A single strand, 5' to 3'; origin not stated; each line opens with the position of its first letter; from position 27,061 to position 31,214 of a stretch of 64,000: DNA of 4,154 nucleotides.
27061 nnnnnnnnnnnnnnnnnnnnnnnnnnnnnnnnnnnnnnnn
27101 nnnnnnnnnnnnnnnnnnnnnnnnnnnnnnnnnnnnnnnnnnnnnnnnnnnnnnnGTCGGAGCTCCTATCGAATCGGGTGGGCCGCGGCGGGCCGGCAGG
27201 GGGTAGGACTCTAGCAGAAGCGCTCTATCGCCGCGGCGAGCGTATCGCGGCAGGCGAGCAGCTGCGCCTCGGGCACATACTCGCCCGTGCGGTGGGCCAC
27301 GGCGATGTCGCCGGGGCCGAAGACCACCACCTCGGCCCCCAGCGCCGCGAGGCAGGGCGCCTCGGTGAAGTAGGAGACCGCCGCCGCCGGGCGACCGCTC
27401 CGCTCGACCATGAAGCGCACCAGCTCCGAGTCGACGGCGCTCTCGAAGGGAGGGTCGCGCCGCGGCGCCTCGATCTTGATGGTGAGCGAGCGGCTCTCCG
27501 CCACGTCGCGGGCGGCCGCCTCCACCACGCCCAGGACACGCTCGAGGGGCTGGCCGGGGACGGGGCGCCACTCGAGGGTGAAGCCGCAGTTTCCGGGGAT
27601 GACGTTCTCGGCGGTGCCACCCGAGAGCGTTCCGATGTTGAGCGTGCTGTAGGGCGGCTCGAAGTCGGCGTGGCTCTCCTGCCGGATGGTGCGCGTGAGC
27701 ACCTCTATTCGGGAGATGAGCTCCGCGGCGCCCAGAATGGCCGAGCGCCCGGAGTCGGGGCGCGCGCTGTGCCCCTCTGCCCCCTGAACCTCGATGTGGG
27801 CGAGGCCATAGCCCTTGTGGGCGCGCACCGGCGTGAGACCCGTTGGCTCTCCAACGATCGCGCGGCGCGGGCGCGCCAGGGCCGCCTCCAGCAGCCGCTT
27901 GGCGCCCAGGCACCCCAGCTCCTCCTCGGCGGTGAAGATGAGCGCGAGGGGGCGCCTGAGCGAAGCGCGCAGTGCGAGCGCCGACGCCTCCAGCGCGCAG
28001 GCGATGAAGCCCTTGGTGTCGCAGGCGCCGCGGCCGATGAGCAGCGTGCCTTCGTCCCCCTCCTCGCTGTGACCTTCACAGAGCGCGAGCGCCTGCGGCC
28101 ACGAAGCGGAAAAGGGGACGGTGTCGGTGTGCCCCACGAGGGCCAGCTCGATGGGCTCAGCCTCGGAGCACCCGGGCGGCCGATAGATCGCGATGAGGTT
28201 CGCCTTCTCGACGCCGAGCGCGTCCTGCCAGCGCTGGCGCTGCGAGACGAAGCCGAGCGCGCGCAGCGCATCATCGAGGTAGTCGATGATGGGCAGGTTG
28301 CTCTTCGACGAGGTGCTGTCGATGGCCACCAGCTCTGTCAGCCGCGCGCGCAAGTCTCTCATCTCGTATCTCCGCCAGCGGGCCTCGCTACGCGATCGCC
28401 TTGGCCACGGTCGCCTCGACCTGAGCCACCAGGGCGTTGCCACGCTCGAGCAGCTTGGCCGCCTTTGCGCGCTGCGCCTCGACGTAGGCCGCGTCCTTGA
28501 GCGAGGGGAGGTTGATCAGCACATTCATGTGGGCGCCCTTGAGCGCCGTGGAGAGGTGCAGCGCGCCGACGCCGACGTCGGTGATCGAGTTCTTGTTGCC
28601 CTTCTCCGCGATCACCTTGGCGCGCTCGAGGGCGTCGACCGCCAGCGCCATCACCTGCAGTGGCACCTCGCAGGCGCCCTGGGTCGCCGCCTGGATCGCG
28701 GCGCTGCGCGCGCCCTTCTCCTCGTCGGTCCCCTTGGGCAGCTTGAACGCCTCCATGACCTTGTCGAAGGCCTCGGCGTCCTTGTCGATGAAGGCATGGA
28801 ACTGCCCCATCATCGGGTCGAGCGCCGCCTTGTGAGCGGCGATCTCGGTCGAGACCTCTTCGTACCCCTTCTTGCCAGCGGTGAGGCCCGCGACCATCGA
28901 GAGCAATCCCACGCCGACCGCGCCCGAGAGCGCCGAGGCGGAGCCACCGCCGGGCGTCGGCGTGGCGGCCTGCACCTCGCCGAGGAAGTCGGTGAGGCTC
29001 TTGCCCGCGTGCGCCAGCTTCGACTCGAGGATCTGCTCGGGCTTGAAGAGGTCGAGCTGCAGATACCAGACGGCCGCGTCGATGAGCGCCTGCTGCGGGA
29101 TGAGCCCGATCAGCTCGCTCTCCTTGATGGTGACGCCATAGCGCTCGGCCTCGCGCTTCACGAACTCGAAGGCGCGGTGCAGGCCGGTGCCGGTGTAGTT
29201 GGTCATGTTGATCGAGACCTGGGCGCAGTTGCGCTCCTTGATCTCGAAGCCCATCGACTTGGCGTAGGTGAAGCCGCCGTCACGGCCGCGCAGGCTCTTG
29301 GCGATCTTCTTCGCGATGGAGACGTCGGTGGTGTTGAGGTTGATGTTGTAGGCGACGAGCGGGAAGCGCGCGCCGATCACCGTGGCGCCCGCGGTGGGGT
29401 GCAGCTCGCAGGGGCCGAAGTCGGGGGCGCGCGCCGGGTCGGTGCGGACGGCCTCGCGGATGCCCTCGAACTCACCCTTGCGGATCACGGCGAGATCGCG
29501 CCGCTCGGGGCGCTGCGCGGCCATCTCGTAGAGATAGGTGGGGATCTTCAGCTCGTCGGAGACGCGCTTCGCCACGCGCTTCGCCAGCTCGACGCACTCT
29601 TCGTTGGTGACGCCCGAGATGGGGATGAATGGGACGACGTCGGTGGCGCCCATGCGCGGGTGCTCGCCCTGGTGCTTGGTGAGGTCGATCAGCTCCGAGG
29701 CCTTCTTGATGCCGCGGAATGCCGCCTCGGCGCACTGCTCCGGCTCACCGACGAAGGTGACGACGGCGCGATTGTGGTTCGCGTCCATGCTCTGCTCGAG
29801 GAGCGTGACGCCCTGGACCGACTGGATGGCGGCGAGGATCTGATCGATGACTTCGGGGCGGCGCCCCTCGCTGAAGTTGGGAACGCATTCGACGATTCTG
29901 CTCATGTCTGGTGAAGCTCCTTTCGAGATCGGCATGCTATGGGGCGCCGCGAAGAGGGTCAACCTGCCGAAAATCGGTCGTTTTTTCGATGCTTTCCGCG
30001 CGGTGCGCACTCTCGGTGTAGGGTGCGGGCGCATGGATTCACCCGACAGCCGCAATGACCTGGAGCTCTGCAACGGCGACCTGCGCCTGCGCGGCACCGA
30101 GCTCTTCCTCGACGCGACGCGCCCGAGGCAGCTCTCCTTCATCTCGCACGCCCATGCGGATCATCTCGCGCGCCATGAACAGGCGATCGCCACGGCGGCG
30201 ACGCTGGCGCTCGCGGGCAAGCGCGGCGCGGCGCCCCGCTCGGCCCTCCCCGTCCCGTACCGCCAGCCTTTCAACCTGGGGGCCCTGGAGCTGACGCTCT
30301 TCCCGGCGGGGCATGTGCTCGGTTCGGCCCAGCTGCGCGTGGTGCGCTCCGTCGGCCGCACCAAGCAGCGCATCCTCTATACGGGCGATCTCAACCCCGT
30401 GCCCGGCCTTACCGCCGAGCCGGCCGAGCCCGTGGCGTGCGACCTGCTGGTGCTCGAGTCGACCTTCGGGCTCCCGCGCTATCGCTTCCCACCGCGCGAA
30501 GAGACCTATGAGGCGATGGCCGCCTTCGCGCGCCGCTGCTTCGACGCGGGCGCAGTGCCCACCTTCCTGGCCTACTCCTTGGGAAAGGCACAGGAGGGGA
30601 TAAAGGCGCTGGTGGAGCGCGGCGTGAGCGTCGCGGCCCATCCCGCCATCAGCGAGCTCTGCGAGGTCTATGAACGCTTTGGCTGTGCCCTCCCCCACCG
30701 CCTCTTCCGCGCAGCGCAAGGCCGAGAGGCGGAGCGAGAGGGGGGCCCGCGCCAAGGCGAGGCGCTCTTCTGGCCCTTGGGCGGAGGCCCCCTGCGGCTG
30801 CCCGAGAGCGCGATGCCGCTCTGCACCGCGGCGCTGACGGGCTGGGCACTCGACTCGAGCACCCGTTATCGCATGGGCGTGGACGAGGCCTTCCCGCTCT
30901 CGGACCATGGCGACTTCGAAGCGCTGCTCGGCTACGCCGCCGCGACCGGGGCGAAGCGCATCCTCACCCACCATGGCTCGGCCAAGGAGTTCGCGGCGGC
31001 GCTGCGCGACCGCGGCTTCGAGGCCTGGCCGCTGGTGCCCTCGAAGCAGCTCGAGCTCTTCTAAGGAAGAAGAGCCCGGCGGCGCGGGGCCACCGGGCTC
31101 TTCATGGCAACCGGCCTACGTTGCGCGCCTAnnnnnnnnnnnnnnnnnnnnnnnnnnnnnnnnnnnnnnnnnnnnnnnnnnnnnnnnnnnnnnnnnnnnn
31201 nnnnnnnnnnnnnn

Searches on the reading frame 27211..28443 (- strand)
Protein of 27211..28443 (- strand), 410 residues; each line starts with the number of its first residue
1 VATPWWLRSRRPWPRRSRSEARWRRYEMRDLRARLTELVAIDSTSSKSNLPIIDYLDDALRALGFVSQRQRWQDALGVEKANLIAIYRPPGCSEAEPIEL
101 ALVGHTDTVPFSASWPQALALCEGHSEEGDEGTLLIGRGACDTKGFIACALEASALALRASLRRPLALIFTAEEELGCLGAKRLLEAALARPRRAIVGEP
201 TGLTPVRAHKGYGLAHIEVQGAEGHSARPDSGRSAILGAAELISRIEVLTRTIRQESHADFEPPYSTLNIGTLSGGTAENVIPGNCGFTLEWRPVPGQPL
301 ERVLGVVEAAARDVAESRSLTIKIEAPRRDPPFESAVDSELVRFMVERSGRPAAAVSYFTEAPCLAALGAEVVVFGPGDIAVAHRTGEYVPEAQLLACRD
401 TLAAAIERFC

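Call 10: search_protein_families(library=pfam, proteins=[window:27211-28443:-], max_evalue=0.001)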
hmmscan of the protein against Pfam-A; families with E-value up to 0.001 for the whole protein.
window:27211-28443:- (410 aa): 3 families
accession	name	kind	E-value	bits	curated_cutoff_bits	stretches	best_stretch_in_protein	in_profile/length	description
PF01546.33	Peptidase_M20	-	1e-23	84.8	24.6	1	101-407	1-205/206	Peptidase family M20/M25/M40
PF07687.19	M20_dimer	-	9.6e-22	77.4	21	1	208-316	2-104/107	Peptidase dimerisation domain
PF04389.22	Peptidase_M28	-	7.2e-05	23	21.3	1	97-186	12-78/193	Peptidase family M28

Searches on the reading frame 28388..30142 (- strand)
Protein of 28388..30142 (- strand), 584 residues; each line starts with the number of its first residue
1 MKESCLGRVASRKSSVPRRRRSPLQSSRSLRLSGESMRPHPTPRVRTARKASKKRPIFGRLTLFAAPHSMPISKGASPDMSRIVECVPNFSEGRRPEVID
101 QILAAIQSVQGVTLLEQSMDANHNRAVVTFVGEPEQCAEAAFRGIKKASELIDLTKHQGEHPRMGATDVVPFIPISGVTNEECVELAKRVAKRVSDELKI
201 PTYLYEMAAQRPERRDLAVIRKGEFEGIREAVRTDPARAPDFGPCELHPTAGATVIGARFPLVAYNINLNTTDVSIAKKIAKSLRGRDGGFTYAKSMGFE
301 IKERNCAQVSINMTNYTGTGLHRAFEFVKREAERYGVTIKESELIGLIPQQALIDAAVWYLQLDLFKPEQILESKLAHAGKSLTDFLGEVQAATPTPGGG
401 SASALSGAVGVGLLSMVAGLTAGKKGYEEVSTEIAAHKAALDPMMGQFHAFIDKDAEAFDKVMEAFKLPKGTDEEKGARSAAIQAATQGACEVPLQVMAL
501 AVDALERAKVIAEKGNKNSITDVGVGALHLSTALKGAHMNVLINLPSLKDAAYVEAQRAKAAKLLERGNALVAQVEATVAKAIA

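Call 10: search_protein_families(library=pfam, proteins=[window:28388-30142:-], max_evalue=0.001)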
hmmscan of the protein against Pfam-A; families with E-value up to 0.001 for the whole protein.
window:28388-30142:- (584 aa): 3 families
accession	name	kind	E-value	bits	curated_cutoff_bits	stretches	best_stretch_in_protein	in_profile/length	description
PF07837.17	FTCD_N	-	8e-75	250.9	27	1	83-259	1-176/176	Formiminotransferase domain, N-terminal subdomain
PF04961.17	FTCD_C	-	1.3e-62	211.1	24.5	1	382-562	1-181/182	Formiminotransferase-cyclodeaminase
PF02971.19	FTCD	-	5.5e-28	98.1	24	1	262-363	2-109/145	Formiminotransferase domain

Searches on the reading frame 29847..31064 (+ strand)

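Call 46: search_protein_families(library=pfam, proteins=[window:29847-31064:+], max_evalue=0.001)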
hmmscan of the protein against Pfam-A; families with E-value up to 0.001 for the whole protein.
window:29847-31064:+ (405 aa): 1 family
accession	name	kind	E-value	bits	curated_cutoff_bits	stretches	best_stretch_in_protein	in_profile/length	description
PF12706.13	Lactamase_B_2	-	7.7e-06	26.1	27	1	98-210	35-169/200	Beta-lactamase superfamily domain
